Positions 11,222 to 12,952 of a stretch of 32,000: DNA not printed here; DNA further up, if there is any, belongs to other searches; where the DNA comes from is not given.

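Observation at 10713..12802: Candidate lysogen-expressed defence module in the rex position: TM-coiled-coil-DUF4041/T5orf172 protein plus PH-SHOCT protein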

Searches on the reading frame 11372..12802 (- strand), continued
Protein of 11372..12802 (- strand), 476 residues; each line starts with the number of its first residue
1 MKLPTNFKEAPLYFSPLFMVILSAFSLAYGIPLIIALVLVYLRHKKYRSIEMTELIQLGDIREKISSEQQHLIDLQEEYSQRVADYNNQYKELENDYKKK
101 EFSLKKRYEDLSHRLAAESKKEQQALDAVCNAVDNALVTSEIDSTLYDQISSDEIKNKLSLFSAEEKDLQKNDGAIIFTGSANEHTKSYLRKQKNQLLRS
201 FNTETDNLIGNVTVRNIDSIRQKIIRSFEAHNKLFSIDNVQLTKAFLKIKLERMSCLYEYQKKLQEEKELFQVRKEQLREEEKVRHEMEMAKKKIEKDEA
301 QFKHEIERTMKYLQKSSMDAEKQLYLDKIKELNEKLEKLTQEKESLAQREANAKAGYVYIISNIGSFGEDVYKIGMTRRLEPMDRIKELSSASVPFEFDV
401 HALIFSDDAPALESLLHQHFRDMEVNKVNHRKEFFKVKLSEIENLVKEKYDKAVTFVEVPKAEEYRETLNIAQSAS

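Call 26: search_dna_similar(query=window:11372-12802:-, collection=phages, mode=protein, max_rows=40, max_evalue=1e-10)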
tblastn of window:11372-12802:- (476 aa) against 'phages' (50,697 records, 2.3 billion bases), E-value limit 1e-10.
Records with a match: 43; places in all: 43; records where one place covers at least 80% of the query: 7.
Best place of each record, by identity: 60-80% 2; <60% 41.
By first word of the organism name: Streptococcus 12; Enterobacteria 5; Corynebacterium 5; Klebsiella 4; Clostridium 3; Lactobacillus 2; Escherichia 2; Marinitoga 2; Synechococcus 2; Bacteriophage 2; and 3 more.
By host as written in the record: - 9; Corynebacterium vitaeruminis CAG1 3; Lactobacillus casei BL23 2; Corynebacterium vitaeruminis CAG1, a derivative of (NCIB9291) 2; Escherichia coli 2; Streptococcus pyogenes ERR473551 1; Streptococcus pyogenes Alab49 1; Streptococcus pyogenes Manfredo 1; and 22 more.
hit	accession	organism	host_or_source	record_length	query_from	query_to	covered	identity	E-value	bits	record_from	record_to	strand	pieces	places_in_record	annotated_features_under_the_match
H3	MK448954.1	Streptococcus phage Javan476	Streptococcus pyogenes ERR473551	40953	11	469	96%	42.9%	7e-90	305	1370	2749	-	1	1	hypothetical protein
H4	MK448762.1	Streptococcus phage Javan447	Streptococcus pyogenes Alab49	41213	11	469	96%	42.9%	7e-90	305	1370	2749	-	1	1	hypothetical protein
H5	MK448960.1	Streptococcus phage Javan492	Streptococcus pyogenes Manfredo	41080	11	469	96%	42.7%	3e-89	303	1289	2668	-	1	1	hypothetical protein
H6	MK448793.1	Streptococcus phage Javan523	Streptococcus pyogenes MGAS8232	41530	11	469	96%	42.5%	4e-89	303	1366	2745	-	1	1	hypothetical protein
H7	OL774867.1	Streptococcus phage MismyG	Streptococcus mitis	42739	11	471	97%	41.4%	2e-98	330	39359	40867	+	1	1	helicase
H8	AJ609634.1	Streptococcus phage EJ-1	Streptococcus pneumoniae 101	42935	11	476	98%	40.8%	6e-98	328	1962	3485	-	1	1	hypothetical protein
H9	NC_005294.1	Streptococcus phage EJ-1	Streptococcus pneumoniae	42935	11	476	98%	40.8%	6e-98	328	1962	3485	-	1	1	DUF4041 domain-containing protein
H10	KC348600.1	Streptococcus phage phi5218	Streptococcus suis 5218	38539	135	472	71%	52.1%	1e-89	304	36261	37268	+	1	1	putative phage membrane protein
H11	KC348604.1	Streptococcus phage phiS10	Streptococcus suis S10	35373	135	472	71%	52.1%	1e-89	304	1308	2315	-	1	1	putative phage membrane protein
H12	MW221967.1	Staphylococcus phage PMBT9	wash water of piglets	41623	149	471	68%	46.4%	5e-68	242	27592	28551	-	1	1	chromosome segregation ATPase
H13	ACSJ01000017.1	Clostridium phage D-1873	Clostridium botulinum D str. 1873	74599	147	435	61%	49.0%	4e-57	210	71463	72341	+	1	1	phage protein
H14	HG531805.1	Clostridium phage CDMH1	-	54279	147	473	69%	42.5%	3e-58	213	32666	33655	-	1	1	CDHM1_gp42: putative regulatory protein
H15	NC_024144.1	Clostridium phage CDMH1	-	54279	147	473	69%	42.5%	3e-58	213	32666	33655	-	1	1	CDHM1_gp42: DUF4041 domain-containing protein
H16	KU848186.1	Lactobacillus phage PLE3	Lactobacillus casei BL23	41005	176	471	62%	44.9%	5e-52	195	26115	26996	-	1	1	hypothetical protein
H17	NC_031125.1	Lactobacillus phage PLE3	Lactobacillus casei BL23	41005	176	471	62%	44.9%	5e-52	195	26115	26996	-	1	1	DUF4041 domain-containing protein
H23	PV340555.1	Escherichia phage PhiR26_1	Escherichia coli str. K-12 substr. ...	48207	152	471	67%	39.5%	5e-51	192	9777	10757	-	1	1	PD-lambda-1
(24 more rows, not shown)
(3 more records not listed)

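Call 27: search_protein_families(library=phrogs, proteins=[window:11372-12802:-], max_evalue=0.001)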
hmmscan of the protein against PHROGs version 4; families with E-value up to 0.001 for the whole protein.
window:11372-12802:- (476 aa): 5 families
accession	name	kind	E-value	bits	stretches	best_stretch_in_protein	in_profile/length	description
phrog_1847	-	unknown function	1.4e-131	440.7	1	34-474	14-468/474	-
phrog_8430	-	unknown function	2.1e-31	110.2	1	264-470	204-403/439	-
phrog_16524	-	unknown function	1.2e-15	58.7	1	353-452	22-116/215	-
phrog_36333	-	unknown function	1.2e-12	48.8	1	356-469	4-111/199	-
phrog_15085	-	unknown function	1.1e-06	29.9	1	355-452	3-97/103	-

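Call 28: get_annotated_region(hit=H9, flank=3500)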
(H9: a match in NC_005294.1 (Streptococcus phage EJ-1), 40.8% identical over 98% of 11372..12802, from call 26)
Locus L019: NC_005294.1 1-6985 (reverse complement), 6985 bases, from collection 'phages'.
description: Streptococcus prophage EJ-1, complete genome.
organism: Streptococcus phage EJ-1 (NCBI taxid 12402)
taxonomy: Viruses; Duplodnaviria; Heunggongvirae; Uroviricota; Caudoviricetes
host: Streptococcus pneumoniae; source: -; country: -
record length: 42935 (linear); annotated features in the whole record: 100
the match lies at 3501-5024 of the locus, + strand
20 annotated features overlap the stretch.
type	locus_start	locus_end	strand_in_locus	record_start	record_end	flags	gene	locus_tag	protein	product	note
CDS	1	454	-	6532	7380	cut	dnaD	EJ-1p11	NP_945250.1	DnaD-like helicase loader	ORF11; phage DNA replication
repeat_region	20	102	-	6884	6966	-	dnaD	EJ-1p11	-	-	perfect repeats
rep_origin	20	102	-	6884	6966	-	dnaD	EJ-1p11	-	-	putative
CDS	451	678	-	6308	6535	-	cro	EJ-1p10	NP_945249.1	helix-turn-helix transcriptional regulator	ORF10; transcriptional regulation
regulatory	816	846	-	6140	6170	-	-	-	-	promoter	-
regulatory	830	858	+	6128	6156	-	-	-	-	minus_10_signal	extended -10 promoter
CDS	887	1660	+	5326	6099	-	-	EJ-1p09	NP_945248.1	DNA binding protein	ORF9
CDS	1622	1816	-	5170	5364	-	-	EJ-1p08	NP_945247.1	hypothetical protein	ORF8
CDS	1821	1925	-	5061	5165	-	-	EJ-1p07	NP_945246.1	hypothetical protein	ORF7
CDS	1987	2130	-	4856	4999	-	-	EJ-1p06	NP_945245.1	hypothetical protein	ORF6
CDS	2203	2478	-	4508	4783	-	-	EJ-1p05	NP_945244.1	hypothetical protein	ORF5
regulatory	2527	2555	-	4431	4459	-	-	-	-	promoter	-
regulatory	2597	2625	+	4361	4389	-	-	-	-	promoter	-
CDS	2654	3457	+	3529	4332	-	cI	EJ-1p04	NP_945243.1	transcriptional regulator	ORF4; regulation of transcription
CDS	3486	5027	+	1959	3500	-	-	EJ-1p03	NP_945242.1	DUF4041 domain-containing protein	ORF3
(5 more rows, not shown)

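Call 29: get_annotated_region(hit=H23, flank=3500)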
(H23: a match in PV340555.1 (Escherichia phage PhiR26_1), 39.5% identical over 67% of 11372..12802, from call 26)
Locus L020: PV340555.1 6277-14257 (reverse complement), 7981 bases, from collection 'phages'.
description: Escherichia phage PhiR26_1, complete genome.
organism: Escherichia phage PhiR26_1 (NCBI taxid 3416477)
taxonomy: Viruses
host: Escherichia coli str. K-12 substr. MG1655; source: -; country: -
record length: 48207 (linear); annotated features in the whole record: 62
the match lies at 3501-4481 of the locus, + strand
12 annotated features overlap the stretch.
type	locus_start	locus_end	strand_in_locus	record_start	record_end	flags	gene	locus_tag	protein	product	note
CDS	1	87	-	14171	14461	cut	-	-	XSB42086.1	hypothetical protein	hypothetical protein YbcO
CDS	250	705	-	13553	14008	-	-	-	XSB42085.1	hypothetical protein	hypothetical protein YbcN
CDS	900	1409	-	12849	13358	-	-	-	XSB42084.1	hypothetical protein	-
CDS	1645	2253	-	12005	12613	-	-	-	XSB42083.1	Rha protein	-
CDS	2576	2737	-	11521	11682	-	-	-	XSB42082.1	hypothetical protein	-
CDS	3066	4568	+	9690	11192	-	-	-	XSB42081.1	PD-lambda-1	-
CDS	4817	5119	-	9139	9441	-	-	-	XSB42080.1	exclusion protein Ren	exclusion protein ren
CDS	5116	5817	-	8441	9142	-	-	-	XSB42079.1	DNA replication protein P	-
CDS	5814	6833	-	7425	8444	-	-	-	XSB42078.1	DNA replication protein O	-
CDS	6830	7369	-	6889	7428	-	-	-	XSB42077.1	cII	activator protein cII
CDS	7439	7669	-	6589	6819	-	-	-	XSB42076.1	Cro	transcriptional regulator cro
CDS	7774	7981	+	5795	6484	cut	-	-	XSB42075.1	cI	repressor protein cI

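Call 30: get_annotated_region(hit=H3, flank=3500)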
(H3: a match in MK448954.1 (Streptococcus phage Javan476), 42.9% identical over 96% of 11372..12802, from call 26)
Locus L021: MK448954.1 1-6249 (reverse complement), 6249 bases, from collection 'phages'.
description: Streptococcus phage Javan476, complete genome.
organism: Streptococcus phage Javan476 (NCBI taxid 2548193)
taxonomy: Viruses; Duplodnaviria; Heunggongvirae; Uroviricota; Caudoviricetes
host: Streptococcus pyogenes ERR473551; source: -; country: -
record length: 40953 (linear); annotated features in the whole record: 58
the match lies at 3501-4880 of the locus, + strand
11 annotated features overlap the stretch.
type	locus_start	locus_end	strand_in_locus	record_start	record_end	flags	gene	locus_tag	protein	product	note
CDS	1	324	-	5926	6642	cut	-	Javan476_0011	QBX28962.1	putative replication protein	-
CDS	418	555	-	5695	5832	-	-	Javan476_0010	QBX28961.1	hypothetical protein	-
CDS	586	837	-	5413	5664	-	-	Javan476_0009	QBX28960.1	hypothetical protein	-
CDS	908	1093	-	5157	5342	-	-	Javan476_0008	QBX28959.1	hypothetical protein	-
CDS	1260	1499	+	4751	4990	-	-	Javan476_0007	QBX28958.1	hypothetical protein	-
CDS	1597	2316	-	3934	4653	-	-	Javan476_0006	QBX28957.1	antirepressor protein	-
CDS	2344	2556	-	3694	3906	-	-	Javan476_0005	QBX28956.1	hypothetical protein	FIG01117062: hypothetical protein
CDS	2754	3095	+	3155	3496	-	-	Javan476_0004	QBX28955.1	putative cI-like repressor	-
CDS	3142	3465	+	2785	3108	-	-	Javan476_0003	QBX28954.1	hypothetical protein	-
CDS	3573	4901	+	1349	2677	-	-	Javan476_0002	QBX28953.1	hypothetical protein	UPF0325 protein YaeH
CDS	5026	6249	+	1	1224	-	-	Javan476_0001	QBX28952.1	integrase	integrase: site-specific recombinase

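Call 33: find_related_loci(query=A2, collection=genome_contigs, flank=5000)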
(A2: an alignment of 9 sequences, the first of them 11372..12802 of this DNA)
Query A2 (476 aa) in genome_contigs; peptide patterns used: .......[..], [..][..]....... (x = any residue, [..] = any of these).
600 stretches matched a pattern (row limit reached: there are more); 579 encode a relative of the query (tblastn E <= 1e-3); the best 80 are kept; 80 distinct loci.
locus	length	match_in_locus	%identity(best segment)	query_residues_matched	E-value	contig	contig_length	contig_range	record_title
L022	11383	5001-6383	45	7-476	3e-121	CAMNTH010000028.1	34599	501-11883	MAG: uncultured Blautia sp. isolate SRR19792994_bin.92_metawrap_v1.3_MAG genome assembly, contig: ERZ12290372_2020, whol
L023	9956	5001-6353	46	13-476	6e-119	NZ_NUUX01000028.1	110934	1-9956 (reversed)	Bacillus sp. AFS088145 AFS088145_114_A8_Contig34_140618, whole genome shotgun sequence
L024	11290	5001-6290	44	5-476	1e-118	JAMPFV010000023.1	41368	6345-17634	MAG: Roseburia sp. isolate NALB_7863_22 Scaffold_#23__SCF_023___41368_bp, whole genome shotgun sequence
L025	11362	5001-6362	47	12-474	2e-118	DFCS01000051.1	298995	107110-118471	MAG TPA_asm: Hungatella sp. UBA3048 UBA3048_contig_287, whole genome shotgun sequence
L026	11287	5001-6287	46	12-471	2e-117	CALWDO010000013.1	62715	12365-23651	MAG: uncultured Lachnoclostridium sp. isolate BRZ_IE__bin32 genome assembly, contig: BRZ_IE__NODE_911_length_62715_cov_5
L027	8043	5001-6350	46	10-472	1e-115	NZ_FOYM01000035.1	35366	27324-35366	Desulfoscipio geothermicus DSM 3669, whole genome shotgun sequence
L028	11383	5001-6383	45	11-473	6e-115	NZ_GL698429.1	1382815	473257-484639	Streptococcus equinus ATCC 9812 SCAFFOLD1, whole genome shotgun sequence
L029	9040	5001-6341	45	12-474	7e-114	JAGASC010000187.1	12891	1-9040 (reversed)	MAG: Roseburia sp. isolate RGIG8723 Water_deer_Colon-4__c170121, whole genome shotgun sequence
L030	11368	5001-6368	45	12-476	2e-113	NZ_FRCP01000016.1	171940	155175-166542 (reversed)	Anaerosporobacter mobilis DSM 15930, whole genome shotgun sequence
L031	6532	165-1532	45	6-469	5e-112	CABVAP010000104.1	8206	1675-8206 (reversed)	MAG TPA_asm: uncultured Clostridiales bacterium isolate MGYG-HGUT-04547 genome assembly, contig: GUT_GENOME282538_104, w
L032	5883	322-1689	45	6-469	4e-112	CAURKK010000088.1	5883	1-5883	MAG TPA_asm: uncultured Gemella sp. isolate ERR9968699_bin.60_MetaWRAP_v1.3_MAG genome assembly, contig: ERZ21616016.787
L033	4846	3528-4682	50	86-473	1e-111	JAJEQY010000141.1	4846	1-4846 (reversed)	Intestinimonas aquisgranensis strain CLA-AA-H199 NODE_141_length_4846_cov_25.981967, whole genome shotgun sequence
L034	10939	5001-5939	56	149-471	2e-111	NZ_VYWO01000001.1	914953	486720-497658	Aerococcus sanguinicola strain UMB623 NODE_1_length_914953_cov_31.736122, whole genome shotgun sequence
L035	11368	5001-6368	46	6-469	5e-111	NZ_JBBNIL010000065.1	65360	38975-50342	Veillonella fallax strain CLA-AA-H247 CLAAAH247_contig_212_length_65360, whole genome shotgun sequence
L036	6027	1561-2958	43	1-476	5e-109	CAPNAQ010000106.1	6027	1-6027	MAG TPA_asm: uncultured Clostridia bacterium isolate MGBC107383 genome assembly, contig: MGBC107383.106, whole genome sh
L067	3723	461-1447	44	147-471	2e-79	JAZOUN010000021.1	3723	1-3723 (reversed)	MAG: Acutalibacteraceae bacterium isolate T1900045532_YK20190226.MAGScoT_cleanbin_000043 SGB_7736_k141_609292, whole gen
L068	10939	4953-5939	44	147-471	5e-79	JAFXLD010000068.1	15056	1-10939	MAG: Clostridia bacterium isolate RGIG6514 Sheep_Rectum.Co__c1875773, whole genome shotgun sequence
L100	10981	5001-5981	44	147-469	3e-74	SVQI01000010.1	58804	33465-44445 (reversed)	MAG: Oscillospiraceae bacterium isolate SIG613 NODE_818_length_58804_cov_9.301837, whole genome shotgun sequence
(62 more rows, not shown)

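Call 39: search_protein_families(library=pfam, alignment_id=A3, max_evalue=0.001)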
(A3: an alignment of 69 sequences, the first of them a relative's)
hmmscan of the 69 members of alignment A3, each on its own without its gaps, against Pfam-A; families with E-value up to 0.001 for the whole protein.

A. member 1, L022:4575-4919:+ (115 aa): 2 families
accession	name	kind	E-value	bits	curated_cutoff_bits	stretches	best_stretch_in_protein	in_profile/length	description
PF06114.19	Peptidase_M78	-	7.6e-17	61.7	22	1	10-90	13-94/123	IrrE N-terminal-like domain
PF20573.4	DUF6782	-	1.4e-05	24.9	27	1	18-57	71-110/241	Putative metallopeptidase family (DUF6782)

B. families by the number of members that match (of 69 scanned): 37 families (the first 25 are shown)
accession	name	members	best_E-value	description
PF01381.28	HTH_3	21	1.1e-21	Helix-turn-helix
PF13560.12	HTH_31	19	3.3e-12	Helix-turn-helix domain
PF12844.13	HTH_19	16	5.4e-15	Helix-turn-helix domain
PF13443.12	HTH_26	14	1.3e-11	Cro/C1-type HTH DNA-binding domain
PF00717.28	Peptidase_S24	12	7.7e-28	Peptidase S24-like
PF06114.19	Peptidase_M78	12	2.1e-19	IrrE N-terminal-like domain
PF07022.19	Phage_CI_repr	2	0.00041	Bacteriophage CI repressor helix-turn-helix domain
PF09848.15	SLFN-g3_helicase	1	2.4e-100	Schlafen group 3, DNA/RNA helicase domain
PF00398.26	RrnaAD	1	1e-62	Ribosomal RNA adenine dimethylase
PF19289.4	PmbA_TldD_3rd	1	9.6e-27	PmbA/TldA metallopeptidase C-terminal domain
PF05154.21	TM2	1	4.8e-19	TM2 domain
PF01523.21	PmbA_TldD_1st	1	1.2e-15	PmbA/TldA metallopeptidase domain 1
PF10694.14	DUF2500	1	9.4e-13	Protein of unknown function (DUF2500)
PF04471.18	Mrr_cat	1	3.8e-11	Restriction endonuclease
PF13643.11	DUF4145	1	5.1e-11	Domain of unknown function (DUF4145)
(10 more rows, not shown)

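Call 40: search_protein_families(library=pfam, alignment_id=A4, max_evalue=0.001)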
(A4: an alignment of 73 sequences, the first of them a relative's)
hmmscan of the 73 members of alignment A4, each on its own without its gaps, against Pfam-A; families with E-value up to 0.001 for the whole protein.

A. member 1, L022:6403-7614:+ (404 aa): 2 families
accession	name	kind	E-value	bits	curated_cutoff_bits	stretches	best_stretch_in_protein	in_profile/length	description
PF00589.27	Phage_integrase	-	5.8e-11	42.9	27.1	1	218-373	6-168/172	Phage integrase family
PF14659.12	Phage_int_SAM_3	-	1.1e-06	29.2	22.6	1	116-170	1-56/58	Phage integrase, N-terminal SAM-like domain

B. families by the number of members that match (of 73 scanned): 57 families (the first 25 are shown)
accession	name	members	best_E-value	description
PF00589.27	Phage_integrase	15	2.6e-27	Phage integrase family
PF14659.12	Phage_int_SAM_3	10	8.4e-18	Phage integrase, N-terminal SAM-like domain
PF00239.26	Resolvase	5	2.6e-38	Resolvase, N terminal domain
PF07508.19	Recombinase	5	8.3e-28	Recombinase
PF13408.12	Zn_ribbon_recom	5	3.7e-14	Recombinase zinc beta ribbon domain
PF07693.20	KAP_NTPase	3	1.3e-07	KAP family P-loop domain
PF13248.11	Zn_ribbon_3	3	1.9e-07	zinc-ribbon domain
PF22022.2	Phage_int_M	3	2.2e-07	Phage integrase central domain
PF13240.11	Zn_Ribbon_1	3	1.7e-06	zinc-ribbon domain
PF05154.21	TM2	2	7e-19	TM2 domain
PF14657.12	Arm-DNA-bind_4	2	8e-13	Arm DNA-binding domain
PF12773.13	DZR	2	3.9e-10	Double zinc ribbon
PF02556.19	SecB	2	8.7e-10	Preprotein translocase subunit SecB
PF09851.14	SHOCT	2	2.6e-09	Short C-terminal domain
PF13102.12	Phage_int_SAM_5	2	9.8e-07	Phage integrase SAM-like domain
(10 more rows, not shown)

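Call 52: search_protein_families(library=pfam, proteins=[L067:1474-2103:+, L068:5966-6595:+, L100:3672-4628:+], max_evalue=0.001)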
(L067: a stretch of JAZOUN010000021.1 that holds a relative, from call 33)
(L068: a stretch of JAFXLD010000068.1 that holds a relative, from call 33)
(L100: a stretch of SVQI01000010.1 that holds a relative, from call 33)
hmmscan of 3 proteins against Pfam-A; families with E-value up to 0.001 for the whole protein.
L067:1474-2103:+ (210 aa): 2 families
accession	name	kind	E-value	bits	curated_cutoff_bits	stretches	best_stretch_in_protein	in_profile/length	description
PF09851.14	SHOCT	-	2.6e-09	37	27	1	181-208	1-28/28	Short C-terminal domain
PF05120.17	GvpG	-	4.5e-06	27.2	30.6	1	174-210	28-64/67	Gas vesicle protein G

L068:5966-6595:+ (210 aa): 3 families
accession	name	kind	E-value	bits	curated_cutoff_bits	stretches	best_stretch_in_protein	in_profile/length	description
PF09851.14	SHOCT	-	1.8e-07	31.1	27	1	181-208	1-28/28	Short C-terminal domain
PF05120.17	GvpG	-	3.8e-05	24.2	30.6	1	175-210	29-64/67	Gas vesicle protein G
PF14471.11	DUF4428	-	0.00031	21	27.8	1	10-35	1-28/51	Domain of unknown function (DUF4428)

L100:3672-4628:+ (319 aa): 1 family
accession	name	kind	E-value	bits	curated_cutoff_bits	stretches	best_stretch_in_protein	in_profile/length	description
PF09851.14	SHOCT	-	7.6e-08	32.3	27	1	291-317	2-28/28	Short C-terminal domain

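Call 65: find_encoding_contigs(protein=P0008, flank=4000, max_places=2)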
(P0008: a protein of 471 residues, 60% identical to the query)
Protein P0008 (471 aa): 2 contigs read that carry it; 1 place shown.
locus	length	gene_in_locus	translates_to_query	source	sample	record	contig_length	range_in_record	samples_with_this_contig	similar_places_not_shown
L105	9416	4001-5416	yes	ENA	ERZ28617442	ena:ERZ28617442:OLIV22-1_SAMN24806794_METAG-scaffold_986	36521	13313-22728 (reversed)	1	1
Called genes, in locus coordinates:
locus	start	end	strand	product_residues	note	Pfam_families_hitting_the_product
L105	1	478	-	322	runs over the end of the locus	PF07083:DUF1351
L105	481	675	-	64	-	-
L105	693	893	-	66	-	-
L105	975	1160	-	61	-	-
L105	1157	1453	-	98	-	-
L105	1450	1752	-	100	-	PF12728:HTH_17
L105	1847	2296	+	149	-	-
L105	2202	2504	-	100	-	-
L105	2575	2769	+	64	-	-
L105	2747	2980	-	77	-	-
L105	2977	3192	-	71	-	PF12844:HTH_19, PF13560:HTH_31, PF01381:HTH_3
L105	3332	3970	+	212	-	PF13443:HTH_26 (weak), PF00717:Peptidase_S24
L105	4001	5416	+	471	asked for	PF13250:SNIPE, PF10544:T5orf172, PF13455:MUG113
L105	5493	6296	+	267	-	-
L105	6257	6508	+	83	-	-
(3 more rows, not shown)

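Call 66: find_encoding_contigs(protein=P0002, flank=4000, max_places=2)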
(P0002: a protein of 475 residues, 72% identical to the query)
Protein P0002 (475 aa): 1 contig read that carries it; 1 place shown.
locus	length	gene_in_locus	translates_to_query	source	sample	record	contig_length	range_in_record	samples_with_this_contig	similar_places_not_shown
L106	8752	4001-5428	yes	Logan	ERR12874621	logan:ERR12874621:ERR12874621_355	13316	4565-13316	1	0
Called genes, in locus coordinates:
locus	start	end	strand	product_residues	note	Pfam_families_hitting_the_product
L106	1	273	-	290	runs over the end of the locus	PF03837:RecT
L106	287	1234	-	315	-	PF09588:YqaJ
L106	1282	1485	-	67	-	-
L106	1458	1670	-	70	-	-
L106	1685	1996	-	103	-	-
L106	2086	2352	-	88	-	-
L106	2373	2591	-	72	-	-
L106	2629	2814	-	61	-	-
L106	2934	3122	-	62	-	PF12844:HTH_19, PF13443:HTH_26, PF13560:HTH_31, PF01381:HTH_3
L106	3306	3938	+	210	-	PF01381:HTH_3, PF12844:HTH_19 (faint), PF00717:Peptidase_S24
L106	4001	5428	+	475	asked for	PF13250:SNIPE, PF10544:T5orf172, PF13455:MUG113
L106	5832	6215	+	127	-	-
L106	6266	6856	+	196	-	PF12978:DUF3862, PF07467:BLIP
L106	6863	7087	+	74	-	-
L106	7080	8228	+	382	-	PF13784:Fic_N, PF02661:Fic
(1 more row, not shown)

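Call 72: search_protein_families(library=ncbifam, proteins=[window:11372-12802:-], max_evalue=0.001)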
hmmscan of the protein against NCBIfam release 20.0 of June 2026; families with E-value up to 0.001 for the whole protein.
window:11372-12802:- (476 aa): 0 families
